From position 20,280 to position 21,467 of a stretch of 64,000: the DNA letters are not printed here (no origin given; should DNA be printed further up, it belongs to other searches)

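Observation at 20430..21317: Single-HKD PLD-family nuclease-like gene inserted inside the ccm operon between ccmA and ccmB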

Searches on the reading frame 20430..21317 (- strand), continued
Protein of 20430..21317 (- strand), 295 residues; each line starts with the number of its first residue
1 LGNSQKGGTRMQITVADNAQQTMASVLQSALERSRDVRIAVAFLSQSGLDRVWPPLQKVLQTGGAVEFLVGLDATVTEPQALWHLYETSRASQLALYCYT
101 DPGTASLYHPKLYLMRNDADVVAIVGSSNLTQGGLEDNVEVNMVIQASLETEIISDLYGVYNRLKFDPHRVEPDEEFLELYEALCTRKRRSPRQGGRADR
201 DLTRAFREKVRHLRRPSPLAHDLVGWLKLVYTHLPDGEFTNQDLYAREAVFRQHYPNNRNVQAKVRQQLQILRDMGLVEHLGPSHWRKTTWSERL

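Call 11: find_encoding_contigs(protein=P0066, flank=6000, max_places=3)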
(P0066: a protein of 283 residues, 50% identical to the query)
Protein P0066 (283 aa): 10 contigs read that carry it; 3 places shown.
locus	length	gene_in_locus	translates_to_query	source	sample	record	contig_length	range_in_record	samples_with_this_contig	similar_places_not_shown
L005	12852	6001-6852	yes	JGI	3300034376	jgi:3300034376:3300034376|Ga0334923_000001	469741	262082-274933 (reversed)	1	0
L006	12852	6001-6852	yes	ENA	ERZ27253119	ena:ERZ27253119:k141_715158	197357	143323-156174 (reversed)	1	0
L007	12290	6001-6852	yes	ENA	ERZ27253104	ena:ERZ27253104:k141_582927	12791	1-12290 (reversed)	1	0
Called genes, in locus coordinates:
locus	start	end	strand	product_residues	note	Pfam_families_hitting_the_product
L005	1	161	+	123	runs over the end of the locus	PF00416:Ribosomal_S13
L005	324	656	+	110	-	PF00411:Ribosomal_S11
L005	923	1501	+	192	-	PF00163:Ribosomal_S4, PF01479:S4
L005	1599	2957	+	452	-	PF01193:RNA_pol_L, PF01000:RNA_pol_A_bac, PF03118:RNA_pol_A_CTD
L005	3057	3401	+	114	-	PF01196:Ribosomal_L17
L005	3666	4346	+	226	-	PF01416:PseudoU_synth_1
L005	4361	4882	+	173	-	PF00572:Ribosomal_L13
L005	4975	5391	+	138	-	PF00380:Ribosomal_S9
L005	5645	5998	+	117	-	-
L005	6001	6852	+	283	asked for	PF09565:RE_NgoFVII, PF13091:PLDc_2, PF17726:DpnI_C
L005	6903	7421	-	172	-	PF13238:AAA_18 (weak), PF13671:AAA_33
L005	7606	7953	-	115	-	-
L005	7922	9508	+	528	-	PF00496:SBP_bac_5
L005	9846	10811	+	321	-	PF00528:BPD_transp_1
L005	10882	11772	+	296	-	PF12911:OppC_N, PF00528:BPD_transp_1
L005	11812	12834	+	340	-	PF00005:ABC_tran, PF13304:AAA_21 (weak), PF08352:oligo_HPY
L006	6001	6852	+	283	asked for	PF09565:RE_NgoFVII, PF13091:PLDc_2, PF17726:DpnI_C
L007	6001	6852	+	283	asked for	PF09565:RE_NgoFVII, PF13091:PLDc_2, PF17726:DpnI_C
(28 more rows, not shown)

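Call 12: find_encoding_contigs(protein=P0099, flank=6000, max_places=4)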
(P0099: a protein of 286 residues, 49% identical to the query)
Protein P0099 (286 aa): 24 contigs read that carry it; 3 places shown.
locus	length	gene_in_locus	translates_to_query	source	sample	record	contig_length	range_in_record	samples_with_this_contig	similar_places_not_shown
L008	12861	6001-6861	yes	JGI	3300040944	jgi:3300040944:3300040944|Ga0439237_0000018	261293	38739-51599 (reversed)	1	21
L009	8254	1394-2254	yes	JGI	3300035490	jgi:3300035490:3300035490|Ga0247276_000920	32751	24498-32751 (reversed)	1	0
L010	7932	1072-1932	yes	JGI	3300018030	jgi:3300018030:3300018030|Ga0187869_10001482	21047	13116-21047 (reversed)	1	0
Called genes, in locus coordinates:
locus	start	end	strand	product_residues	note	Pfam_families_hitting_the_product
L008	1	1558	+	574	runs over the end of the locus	PF00140:Sigma70_r1_2, PF04542:Sigma70_r2, PF04539:Sigma70_r3, PF04545:Sigma70_r4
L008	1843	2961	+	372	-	PF01784:DUF34_NIF3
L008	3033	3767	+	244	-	PF24481:CT398_CC, PF02591:Zn_ribbon_9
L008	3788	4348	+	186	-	PF00075:RNase_H, PF13456:RVT_3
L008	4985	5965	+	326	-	PF00535:Glycos_transf_2, PF13641:Glyco_tranf_2_3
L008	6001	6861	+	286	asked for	PF13091:PLDc_2, PF17726:DpnI_C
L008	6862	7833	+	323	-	PF00551:Formyl_trans_N, PF02911:Formyl_trans_C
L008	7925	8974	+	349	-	PF01073:3Beta_HSD (weak), PF01370:Epimerase, PF16363:GDP_Man_Dehyd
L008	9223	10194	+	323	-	PF01522:Polysacc_deac_1, PF10096:DUF2334 (weak)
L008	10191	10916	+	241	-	PF01128:IspD, PF12804:NTP_transf_3, PF02348:CTP_transf_3 (weak)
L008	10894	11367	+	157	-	PF02542:YgbB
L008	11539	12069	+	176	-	PF01966:HD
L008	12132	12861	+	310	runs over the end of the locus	PF01820:Dala_Dala_lig_N, PF02655:ATP-grasp_3 (weak), PF07478:Dala_Dala_lig_C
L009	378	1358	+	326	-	PF00535:Glycos_transf_2, PF13641:Glyco_tranf_2_3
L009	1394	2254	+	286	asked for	PF13091:PLDc_2, PF17726:DpnI_C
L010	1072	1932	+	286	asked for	PF13091:PLDc_2, PF17726:DpnI_C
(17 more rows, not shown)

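Call 25: search_solved_structures(query=A1, max_evalue=1, show_alignments=3)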
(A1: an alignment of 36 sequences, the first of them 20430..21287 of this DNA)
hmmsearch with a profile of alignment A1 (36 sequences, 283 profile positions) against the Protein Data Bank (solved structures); distinct sequences matched with E-value up to 1: 4.
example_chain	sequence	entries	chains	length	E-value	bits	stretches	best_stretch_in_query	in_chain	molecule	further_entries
4esj_A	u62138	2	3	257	1.5e-11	47.3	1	225-282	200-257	Type-2 restriction enzyme DpnI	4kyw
7clg_A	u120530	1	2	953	2.6e-10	43.3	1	5-179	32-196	Putative helicase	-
4rct_A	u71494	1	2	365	7.3e-06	28.6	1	9-176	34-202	Restriction endonuclease R.NgoVII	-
2c1l_A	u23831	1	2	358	0.0052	19.3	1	94-143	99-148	RESTRICTION ENDONUCLEASE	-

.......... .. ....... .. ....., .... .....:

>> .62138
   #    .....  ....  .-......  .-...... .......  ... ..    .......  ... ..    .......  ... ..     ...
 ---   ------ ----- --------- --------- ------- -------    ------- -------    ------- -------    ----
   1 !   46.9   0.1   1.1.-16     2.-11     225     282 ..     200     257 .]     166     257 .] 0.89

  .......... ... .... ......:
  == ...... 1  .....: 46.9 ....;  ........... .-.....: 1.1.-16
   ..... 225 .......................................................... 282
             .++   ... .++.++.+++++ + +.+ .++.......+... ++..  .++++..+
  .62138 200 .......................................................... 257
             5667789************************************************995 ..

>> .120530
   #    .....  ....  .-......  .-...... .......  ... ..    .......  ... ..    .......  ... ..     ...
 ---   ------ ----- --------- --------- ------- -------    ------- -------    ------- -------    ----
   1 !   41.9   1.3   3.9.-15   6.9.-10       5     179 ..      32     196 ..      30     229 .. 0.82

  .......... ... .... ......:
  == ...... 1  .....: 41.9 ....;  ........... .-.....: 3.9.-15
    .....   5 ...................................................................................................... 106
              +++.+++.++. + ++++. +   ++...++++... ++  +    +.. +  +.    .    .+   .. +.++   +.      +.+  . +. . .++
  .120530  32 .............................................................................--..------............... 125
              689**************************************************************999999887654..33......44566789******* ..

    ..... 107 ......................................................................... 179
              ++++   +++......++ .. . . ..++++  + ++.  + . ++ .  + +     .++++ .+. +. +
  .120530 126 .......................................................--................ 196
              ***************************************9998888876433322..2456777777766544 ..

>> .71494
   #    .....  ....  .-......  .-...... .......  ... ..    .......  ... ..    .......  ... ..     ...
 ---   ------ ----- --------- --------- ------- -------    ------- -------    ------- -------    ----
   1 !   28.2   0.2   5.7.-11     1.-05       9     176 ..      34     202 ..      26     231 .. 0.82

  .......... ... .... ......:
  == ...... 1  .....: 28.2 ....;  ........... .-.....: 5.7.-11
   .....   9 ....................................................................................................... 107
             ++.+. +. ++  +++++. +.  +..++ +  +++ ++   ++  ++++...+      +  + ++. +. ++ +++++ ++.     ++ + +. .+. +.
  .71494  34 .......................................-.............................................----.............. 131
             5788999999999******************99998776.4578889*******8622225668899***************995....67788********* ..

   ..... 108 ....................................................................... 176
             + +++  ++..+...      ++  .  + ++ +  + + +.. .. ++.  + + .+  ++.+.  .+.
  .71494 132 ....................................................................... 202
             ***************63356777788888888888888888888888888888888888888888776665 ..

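Call 28: predict_structure(alignment_id=A1)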
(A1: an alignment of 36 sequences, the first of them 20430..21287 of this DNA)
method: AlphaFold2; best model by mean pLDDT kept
length: 285 residues; sequences in the alignment: 36
mean_pLDDT: 91.9   pTM: 0.89
mean pLDDT of the five models: 91.9, 90.9, 90.6, 90.1, 89.7
residues with pLDDT >= 90: 233; 70-90: 37; 50-70: 12; < 50: 3
segments of 3 or more residues with pLDDT < 50: 283-285
pLDDT, mean of each block of 10 residues (from residue 1): 90 93 97 96 97 97 92 98 95 61 96 93 90 95 95 93 98 91 78 94 94 94 95 96 94 96 93 92 50
secondary structure, 60 per line:
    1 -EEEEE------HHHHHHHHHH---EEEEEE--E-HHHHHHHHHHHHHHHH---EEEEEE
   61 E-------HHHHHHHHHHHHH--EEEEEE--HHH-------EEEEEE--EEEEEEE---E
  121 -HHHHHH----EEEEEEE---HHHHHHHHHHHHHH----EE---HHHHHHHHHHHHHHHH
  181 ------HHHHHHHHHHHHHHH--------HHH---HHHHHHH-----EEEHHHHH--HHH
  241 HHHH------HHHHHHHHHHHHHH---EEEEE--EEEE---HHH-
elements in order: E2-6 H13-22 E26-31 H36-51 E55-61 H69-81 E84-89 E102-107 E110-116 H122-127 E132-138 H142-155 H165-180 H187-201 H216-222 E228-230 H231-235 H238-244 H251-264 E268-272 E275-278

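Call 32: fold_search(model_id=the predicted structure, library=pdb)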
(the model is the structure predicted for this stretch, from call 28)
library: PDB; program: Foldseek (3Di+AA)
matches with E <= 10: 864; with E <= 0.001: 115
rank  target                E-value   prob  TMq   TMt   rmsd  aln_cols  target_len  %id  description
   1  7clg_B                3.8e-12  1.00  0.52  0.19  14.8       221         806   17  Crystal structure of the ATP-dependent restriction endonuclease SauUSI (released 2021-01-20)
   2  7clg_A                3.5e-11  1.00  0.51  0.18  11.2       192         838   18  Crystal structure of the ATP-dependent restriction endonuclease SauUSI (released 2021-01-20)
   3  4rct_A                4.1e-08  1.00  0.40  0.33  20.1       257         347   14  Crystal structure of R-protein of NgoAVII restriction endonuclease (released 2014-12-24)
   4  6ehi_D                6.3e-08  1.00  0.43  0.73   3.6       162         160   15  NucT from Helicobacter pylori (released 2018-01-17)
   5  7e0m_B                8.4e-08  1.00  0.46  0.35   4.6       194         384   16  Crystal structure of phospholipase D (released 2021-12-22)
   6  7e0m_A                9.0e-08  1.00  0.45  0.34   4.6       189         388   16  Crystal structure of phospholipase D (released 2021-12-22)
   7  9vbg_A                1.3e-07  1.00  0.44  0.31   4.1       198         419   12  Cryo-EM structure of human PLD3 apo form (released 2025-12-24)
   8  8v5t_A                1.5e-07  1.00  0.48  0.34   3.5       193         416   13  Crystal structure of Alzheimers disease phospholipase D3 (released 2024-10-09)
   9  8v07_D                1.5e-07  1.00  0.44  0.32   4.6       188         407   15  Crystal structure of mouse PLD3 co-crystallized with 5'Pi-ssDNA for 30 days (released 2024-03-13)
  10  8q1x_A                1.7e-07  1.00  0.44  0.31   4.1       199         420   12  Structural analysis of PLD3 reveals insights into the mechanism of lysosomal 5' exonuclease-mediated nucleic acid degr (released 2023-12-06)
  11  2c1l_A                2.0e-07  1.00  0.46  0.37   3.1       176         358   15  Structure of the BfiI restriction endonuclease (released 2005-10-07)
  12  8v06_A                2.0e-07  1.00  0.43  0.31   4.5       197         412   14  Crystal structure of mouse PLD3 co-crystallized with 5'Pi-ssDNA for 9 days (released 2024-03-13)
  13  6ehi_B                2.1e-07  1.00  0.43  0.73   3.6       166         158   16  NucT from Helicobacter pylori (released 2018-01-17)
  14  8q1k_A                2.2e-07  1.00  0.46  0.32   4.3       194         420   13  Structural analysis of PLD3 reveals insights into the mechanism of lysosomal 5' exonuclease-mediated nucleic acid degr (released 2023-12-06)
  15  6ehi_A                3.6e-07  1.00  0.43  0.73   3.6       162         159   15  NucT from Helicobacter pylori (released 2018-01-17)
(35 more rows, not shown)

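Call 38: search_protein_families(library=pfam, proteins=[L004:6849-7637:+, L005:5645-5998:+], max_evalue=0.01)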
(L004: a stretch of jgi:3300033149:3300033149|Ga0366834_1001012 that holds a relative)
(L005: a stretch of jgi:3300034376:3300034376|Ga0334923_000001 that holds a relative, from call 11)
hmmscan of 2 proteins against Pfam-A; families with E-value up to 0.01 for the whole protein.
L004:6849-7637:+ (262 aa): 0 families

L005:5645-5998:+ (117 aa): 0 families

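Call 40: find_related_loci(query=A1, collection=viral_contigs, flank=6000)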
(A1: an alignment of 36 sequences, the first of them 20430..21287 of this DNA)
Query A1 (285 aa) in viral_contigs; peptide patterns used: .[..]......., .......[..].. (x = any residue, [..] = any of these).
80 stretches matched a pattern; 7 encode a relative of the query (tblastn E <= 1e-3); 7 distinct loci.
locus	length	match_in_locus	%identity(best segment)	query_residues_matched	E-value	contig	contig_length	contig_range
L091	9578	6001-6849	36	1-278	6e-60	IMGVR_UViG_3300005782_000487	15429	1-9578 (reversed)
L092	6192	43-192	54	229-278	3e-11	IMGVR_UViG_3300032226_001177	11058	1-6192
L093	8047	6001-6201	37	215-278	5e-11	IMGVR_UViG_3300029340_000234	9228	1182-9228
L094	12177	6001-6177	41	220-278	4e-10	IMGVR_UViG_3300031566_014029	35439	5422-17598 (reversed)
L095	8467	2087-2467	34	22-148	5e-10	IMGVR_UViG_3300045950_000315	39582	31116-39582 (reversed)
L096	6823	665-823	42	98-154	1e-8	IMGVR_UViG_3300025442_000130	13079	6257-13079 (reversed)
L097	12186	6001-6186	40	217-278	6e-8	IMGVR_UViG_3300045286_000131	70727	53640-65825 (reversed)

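Call 41: search_dna_similar(query=window:20430-21287:-, collection=plasmids, mode=protein, max_evalue=0.001, max_rows=15)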
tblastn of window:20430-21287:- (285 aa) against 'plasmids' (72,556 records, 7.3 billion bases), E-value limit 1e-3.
Records with a match: 130; places in all: 130; records where one place covers at least 80% of the query: 0.
Best place of each record, by identity: <60% 130.
By first word of the organism name: Pseudomonas 95; Sinorhizobium 4; Rhizobium 3; Phaeobacter 3; Burkholderia 2; Persicobacter 1; Paracoccus 1; Hymenobacter 1; Fusobacterium 1; Rhodobacter 1; and 18 more.
By predicted mobility (MOB-suite, as given by PLSDB): non-mobilizable 98; conjugative 28; mobilizable 4.
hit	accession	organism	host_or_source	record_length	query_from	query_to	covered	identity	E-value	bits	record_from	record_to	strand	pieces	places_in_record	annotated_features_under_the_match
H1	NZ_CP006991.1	Rhizobium etli bv. mimosae str. IE4771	Phaseolus vulgaris,whole organism,nodule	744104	1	183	64%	30.9%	6e-8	61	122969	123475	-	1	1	phospholipase D family protein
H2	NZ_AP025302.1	Persicobacter psychrovividus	-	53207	28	219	67%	28.5%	2e-7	60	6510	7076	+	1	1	phospholipase D family protein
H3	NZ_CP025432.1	Paracoccus zhejiangensis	single cell,sludge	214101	21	180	56%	32.3%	2e-9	66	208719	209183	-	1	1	DUF3427 domain-containing protein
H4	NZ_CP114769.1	Hymenobacter canadensis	whole organism,lake water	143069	2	172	60%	27.9%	3e-7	59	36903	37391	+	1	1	DEAD/DEAH box helicase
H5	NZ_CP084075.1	Fusobacterium vincentii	-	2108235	2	166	58%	28.7%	6e-8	61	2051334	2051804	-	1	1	none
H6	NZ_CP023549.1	Rhodobacter sp. CZR27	cell culture,paddy soil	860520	5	133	45%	36.2%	2e-9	66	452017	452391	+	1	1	DUF3427 domain-containing protein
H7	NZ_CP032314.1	Pannonibacter phragmitetus BB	cell culture,soil under ...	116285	25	155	46%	33.8%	3e-13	77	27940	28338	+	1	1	phospholipase D family protein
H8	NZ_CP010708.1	Phaeobacter inhibens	cell culture,algae aquaculture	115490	1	147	52%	29.9%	1e-5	54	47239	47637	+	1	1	phospholipase D family protein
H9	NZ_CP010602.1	Phaeobacter inhibens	cell culture,clam larvae aquaculture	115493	1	147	52%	29.9%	1e-5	54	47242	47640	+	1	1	phospholipase D family protein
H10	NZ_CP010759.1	Phaeobacter inhibens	cell culture,clam larvae aquaculture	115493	1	147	52%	29.9%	1e-5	54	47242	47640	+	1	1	phospholipase D family protein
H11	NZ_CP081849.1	Polymorphobacter megasporae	Megaspora,lichen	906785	1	147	52%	29.9%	2e-5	53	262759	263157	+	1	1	phospholipase D family protein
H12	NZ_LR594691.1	Variovorax sp. WDL1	linuron-contaminated soil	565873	10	171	57%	27.0%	2e-6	57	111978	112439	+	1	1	phospholipase D family protein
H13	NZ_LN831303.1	Halobacterium hubeiense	-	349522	12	147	48%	32.1%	5e-7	58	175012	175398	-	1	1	phospholipase D family protein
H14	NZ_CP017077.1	Novosphingobium resinovorum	single cell,soil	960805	15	171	55%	27.6%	3e-7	59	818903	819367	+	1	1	phospholipase D family protein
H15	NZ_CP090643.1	Burkholderia contaminans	sheep,milk,milk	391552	8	135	45%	33.8%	8e-11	70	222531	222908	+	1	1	phospholipase D family protein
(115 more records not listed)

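Call 42: search_dna_similar(query=window:20430-21287:-, collection=phages, mode=protein, max_evalue=0.001, max_rows=15)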
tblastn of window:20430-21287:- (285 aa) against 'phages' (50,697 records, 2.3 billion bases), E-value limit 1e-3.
Records with a match: 3; places in all: 3; records where one place covers at least 80% of the query: 0.
Best place of each record, by identity: <60% 3.
By first word of the organism name: Bacteriophage 3.
By host as written in the record: - 3.
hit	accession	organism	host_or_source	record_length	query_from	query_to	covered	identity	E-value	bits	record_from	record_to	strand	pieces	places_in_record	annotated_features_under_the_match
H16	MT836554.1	Bacteriophage sp.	human fecal samples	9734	11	220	74%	22.4%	3e-6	54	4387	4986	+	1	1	record has no annotation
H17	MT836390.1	Bacteriophage sp.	human fecal samples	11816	10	146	48%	21.0%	2e-4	49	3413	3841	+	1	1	record has no annotation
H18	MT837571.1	Bacteriophage sp.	human fecal samples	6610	215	278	22%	43.3%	2e-7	58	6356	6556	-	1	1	record has no annotation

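Call 43: find_related_loci(query=A1, collection=metagenome_contigs, flank=5000)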
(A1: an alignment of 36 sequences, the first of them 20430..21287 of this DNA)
Query A1 (285 aa) in metagenome_contigs; peptide patterns used: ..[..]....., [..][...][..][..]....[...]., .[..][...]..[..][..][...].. (x = any residue, [..] = any of these).
600 stretches matched a pattern (row limit reached: there are more); 458 encode a relative of the query (tblastn E <= 1e-3); the best 80 are kept; 80 distinct loci.
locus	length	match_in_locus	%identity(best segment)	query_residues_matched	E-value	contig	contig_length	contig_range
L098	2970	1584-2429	52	1-279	1e-101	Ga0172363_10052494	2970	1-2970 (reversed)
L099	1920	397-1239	53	1-278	7e-103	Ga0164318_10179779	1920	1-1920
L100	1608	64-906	51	1-278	4e-98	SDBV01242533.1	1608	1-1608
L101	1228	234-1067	48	1-278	5e-97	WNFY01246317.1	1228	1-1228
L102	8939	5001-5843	52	1-278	6e-90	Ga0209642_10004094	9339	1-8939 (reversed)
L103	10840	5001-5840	51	1-278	1e-89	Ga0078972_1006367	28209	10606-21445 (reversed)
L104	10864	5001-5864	47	1-285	1e-87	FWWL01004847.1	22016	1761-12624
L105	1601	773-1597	46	3-274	2e-90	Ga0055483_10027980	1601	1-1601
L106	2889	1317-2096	49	25-279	5e-86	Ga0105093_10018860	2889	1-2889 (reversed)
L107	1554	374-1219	45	1-279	5e-88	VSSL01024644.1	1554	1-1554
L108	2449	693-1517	51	3-278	3e-85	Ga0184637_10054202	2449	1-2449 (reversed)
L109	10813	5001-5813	48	20-285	1e-82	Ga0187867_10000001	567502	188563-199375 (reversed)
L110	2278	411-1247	46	3-278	5e-81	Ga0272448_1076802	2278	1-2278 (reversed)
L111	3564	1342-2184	41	1-278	2e-76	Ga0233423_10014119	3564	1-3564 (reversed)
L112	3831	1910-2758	42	1-278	8e-73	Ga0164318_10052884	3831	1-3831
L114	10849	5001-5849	42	1-278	6e-71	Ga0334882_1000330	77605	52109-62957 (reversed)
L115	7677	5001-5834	45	1-278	4e-69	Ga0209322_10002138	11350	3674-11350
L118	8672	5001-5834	36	1-278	3e-59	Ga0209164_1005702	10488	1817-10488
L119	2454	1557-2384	39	1-276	5e-60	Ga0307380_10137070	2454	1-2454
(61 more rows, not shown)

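Call 48: search_protein_families(library=pfam, alignment_id=A2, max_evalue=0.00001)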
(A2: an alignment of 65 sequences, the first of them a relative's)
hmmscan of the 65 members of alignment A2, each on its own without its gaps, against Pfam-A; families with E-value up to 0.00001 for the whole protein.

A. member 1, L004:4727-5863:+ (378 aa): 3 families
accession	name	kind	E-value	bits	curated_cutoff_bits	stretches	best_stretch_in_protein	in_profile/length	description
PF06925.17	MGDG_synth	-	7.7e-29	101.4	25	1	19-184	1-169/169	Monogalactosyldiacylglycerol (MGDG) synthase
PF04101.22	Glyco_tran_28_C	-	4.6e-12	46.7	22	1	213-343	4-144/166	Glycosyltransferase family 28 C-terminal domain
PF13439.12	Glyco_transf_4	-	6.1e-07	30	28.5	1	92-180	58-162/170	Glycosyltransferase Family 4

B. families by the number of members that match (of 65 scanned): 69 families (the first 25 are shown)
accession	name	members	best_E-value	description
PF13649.12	Methyltransf_25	3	4.3e-24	Methyltransferase domain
PF06325.19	PrmA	3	1.9e-07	Ribosomal protein L11 methyltransferase (PrmA)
PF13847.12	Methyltransf_31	2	4.8e-39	Methyltransferase domain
PF00374.24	NiFeSe_Hases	2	2.3e-35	Nickel-dependent hydrogenase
PF08241.18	Methyltransf_11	2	2.3e-23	Methyltransferase domain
PF01209.24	Ubie_methyltran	2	1.8e-18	ubiE/COQ5 methyltransferase family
PF08242.18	Methyltransf_12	2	1e-14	Methyltransferase domain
PF01135.25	PCMT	2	1e-09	Protein-L-isoaspartate(D-aspartate) O-methyltransferase (PCMT)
PF13489.12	Methyltransf_23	2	1.1e-08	Methyltransferase domain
PF00171.27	Aldedh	1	1.9e-122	Aldehyde dehydrogenase family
PF06267.17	DUF1028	1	4e-78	Family of unknown function (DUF1028)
PF07733.18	DNA_pol3_alpha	1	5.6e-78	Bacterial DNA polymerase III alpha NTPase domain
PF00208.27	ELFV_dehydrog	1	4.8e-59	Glutamate/Leucine/Phenylalanine/Valine dehydrogenase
PF00795.27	CN_hydrolase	1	7.9e-59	Carbon-nitrogen hydrolase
PF17657.6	DNA_pol3_finger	1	8.8e-59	Bacterial DNA polymerase III alpha subunit finger domain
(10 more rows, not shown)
